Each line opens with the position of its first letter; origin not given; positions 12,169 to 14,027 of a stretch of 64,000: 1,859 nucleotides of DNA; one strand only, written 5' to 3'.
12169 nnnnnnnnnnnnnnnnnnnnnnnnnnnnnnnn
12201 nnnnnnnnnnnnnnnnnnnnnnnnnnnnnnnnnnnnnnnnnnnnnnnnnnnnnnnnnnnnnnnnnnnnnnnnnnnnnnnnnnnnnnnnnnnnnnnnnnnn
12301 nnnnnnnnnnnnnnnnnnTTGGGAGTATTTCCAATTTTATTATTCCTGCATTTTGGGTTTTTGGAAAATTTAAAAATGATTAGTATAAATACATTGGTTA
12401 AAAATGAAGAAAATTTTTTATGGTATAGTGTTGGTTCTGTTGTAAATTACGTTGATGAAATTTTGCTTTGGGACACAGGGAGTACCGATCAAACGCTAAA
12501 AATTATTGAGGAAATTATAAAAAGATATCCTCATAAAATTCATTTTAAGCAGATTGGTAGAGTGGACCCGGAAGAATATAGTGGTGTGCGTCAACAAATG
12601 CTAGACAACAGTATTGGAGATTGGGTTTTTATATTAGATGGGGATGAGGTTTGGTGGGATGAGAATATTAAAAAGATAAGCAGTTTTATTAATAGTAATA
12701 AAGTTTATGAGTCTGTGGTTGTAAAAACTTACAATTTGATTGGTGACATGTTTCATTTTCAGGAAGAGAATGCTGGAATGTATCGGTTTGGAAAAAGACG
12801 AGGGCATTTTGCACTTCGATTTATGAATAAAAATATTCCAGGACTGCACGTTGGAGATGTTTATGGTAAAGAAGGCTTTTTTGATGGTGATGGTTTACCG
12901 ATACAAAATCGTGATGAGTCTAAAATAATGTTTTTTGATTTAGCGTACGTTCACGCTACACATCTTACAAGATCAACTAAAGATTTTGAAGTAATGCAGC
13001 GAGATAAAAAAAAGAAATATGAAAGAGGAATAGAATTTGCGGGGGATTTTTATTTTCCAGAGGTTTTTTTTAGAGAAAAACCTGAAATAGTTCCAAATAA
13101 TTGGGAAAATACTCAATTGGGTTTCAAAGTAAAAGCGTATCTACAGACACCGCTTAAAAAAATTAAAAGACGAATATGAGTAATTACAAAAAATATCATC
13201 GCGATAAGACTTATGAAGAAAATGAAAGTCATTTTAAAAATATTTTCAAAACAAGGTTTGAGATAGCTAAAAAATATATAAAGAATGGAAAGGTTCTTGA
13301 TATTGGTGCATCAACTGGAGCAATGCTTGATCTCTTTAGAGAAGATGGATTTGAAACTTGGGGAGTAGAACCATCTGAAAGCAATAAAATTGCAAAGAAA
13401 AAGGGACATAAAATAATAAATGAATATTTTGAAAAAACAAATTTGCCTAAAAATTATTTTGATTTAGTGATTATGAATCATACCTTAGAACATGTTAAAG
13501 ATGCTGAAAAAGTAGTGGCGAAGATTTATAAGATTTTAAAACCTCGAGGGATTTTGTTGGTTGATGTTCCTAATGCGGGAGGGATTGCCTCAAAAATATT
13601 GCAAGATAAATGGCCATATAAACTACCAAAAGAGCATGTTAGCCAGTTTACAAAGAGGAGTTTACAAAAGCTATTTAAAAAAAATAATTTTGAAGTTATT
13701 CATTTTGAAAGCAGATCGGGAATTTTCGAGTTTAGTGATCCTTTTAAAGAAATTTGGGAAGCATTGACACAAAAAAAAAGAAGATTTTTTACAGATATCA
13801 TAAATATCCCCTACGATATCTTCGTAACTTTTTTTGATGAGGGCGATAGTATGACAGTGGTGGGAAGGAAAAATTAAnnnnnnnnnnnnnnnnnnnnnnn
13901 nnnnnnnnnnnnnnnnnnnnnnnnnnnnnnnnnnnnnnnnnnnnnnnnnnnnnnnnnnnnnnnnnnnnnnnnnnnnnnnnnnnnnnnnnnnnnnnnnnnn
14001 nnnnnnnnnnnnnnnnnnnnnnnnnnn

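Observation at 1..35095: Very large surface-glycan locus with seven GT-C-type membrane glycosyltransferase paralogs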

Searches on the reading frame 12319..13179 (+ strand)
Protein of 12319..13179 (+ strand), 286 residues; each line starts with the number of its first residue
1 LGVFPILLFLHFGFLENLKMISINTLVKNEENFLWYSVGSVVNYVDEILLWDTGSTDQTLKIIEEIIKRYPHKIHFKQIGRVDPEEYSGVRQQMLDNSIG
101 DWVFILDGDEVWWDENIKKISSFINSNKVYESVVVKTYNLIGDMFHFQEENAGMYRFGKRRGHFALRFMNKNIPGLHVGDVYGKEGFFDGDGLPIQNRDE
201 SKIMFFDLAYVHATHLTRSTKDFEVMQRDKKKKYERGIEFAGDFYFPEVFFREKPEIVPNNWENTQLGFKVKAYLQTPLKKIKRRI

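Call 4: search_protein_families(library=pfam, proteins=[window:12319-13179:+], max_evalue=0.01)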
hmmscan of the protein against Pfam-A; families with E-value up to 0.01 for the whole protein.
window:12319-13179:+ (286 aa): 4 families
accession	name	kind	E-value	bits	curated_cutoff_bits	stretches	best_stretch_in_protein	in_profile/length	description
PF00535.33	Glycos_transf_2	-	2e-13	51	23.3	1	25-139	4-119/168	Glycosyl transferase family 2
PF13704.12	Glyco_tranf_2_4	-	1.7e-05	25.6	27.5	1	28-122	1-96/98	Glycosyl transferase family 2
PF10111.15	Glyco_tranf_2_2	-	0.0003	20.8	27.3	1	47-132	31-114/276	Glycosyltransferase like family 2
PF13641.12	Glyco_tranf_2_3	-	0.00095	19.7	27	1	54-129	39-116/230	Glycosyltransferase like family 2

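Call 43: search_protein_families(library=ncbifam, proteins=[window:12319-13179:+], max_evalue=0.001)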
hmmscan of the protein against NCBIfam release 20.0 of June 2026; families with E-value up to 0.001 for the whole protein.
window:12319-13179:+ (286 aa): 5 families
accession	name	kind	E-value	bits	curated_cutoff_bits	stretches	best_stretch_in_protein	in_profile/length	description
NF053739.1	GlytfEpsEBac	equivalog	5.2e-07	28.9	450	1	24-134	6-117/265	glycosyltransferase EpsE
TIGR04195.1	S_glycosyl_SunS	equivalog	2.9e-06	26.4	350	1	21-122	59-153/421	SunS family peptide S-glycosyltransferase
NF047683.1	TeichurnBiosyTuaG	equivalog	8.6e-06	25.6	400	1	19-130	6-117/252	teichuronic acid biosynthesis protein TuaG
NF047588.1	GlcsyltransPgfSStrep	equivalog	0.00023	20.5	500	1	31-112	20-98/308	glycosyltransferase PgfS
NF038302.1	EPS_HpsE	equivalog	0.00088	18.3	300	0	47-127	35-114/307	hormogonium polysaccharide biosynthesis glycosyltransferase HpsE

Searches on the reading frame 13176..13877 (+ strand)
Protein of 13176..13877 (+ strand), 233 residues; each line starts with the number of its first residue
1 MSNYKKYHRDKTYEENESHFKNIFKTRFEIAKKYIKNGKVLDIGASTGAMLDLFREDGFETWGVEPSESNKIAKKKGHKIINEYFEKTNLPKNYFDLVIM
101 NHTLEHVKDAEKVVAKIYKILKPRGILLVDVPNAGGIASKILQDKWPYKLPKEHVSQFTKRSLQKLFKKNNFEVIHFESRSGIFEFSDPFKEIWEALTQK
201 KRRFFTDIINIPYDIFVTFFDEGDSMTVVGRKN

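Call 4: search_protein_families(library=pfam, proteins=[window:13176-13877:+], max_evalue=0.01)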
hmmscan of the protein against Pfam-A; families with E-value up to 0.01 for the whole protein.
window:13176-13877:+ (233 aa): 8 families
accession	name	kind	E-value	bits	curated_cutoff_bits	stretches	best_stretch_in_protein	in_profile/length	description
PF13489.12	Methyltransf_23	-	1.2e-30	106.8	27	1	30-176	16-163/164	Methyltransferase domain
PF08241.18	Methyltransf_11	-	2.1e-17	64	21.2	1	41-129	1-95/95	Methyltransferase domain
PF08242.18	Methyltransf_12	-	1.1e-12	49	30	1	41-127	1-98/98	Methyltransferase domain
PF13649.12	Methyltransf_25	-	4.1e-11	43.8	27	1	40-125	1-97/97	Methyltransferase domain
PF13847.12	Methyltransf_31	-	8.7e-10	38.9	27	1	36-169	3-143/145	Methyltransferase domain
PF07021.18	MetW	-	4e-09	36.8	21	1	28-135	4-113/193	Methionine biosynthesis protein MetW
PF05219.18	DREV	-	0.00046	19.8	26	1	17-130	75-187/265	DREV methyltransferase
PF01209.24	Ubie_methyltran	-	0.0016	18.3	20.1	1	86-129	108-151/233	ubiE/COQ5 methyltransferase family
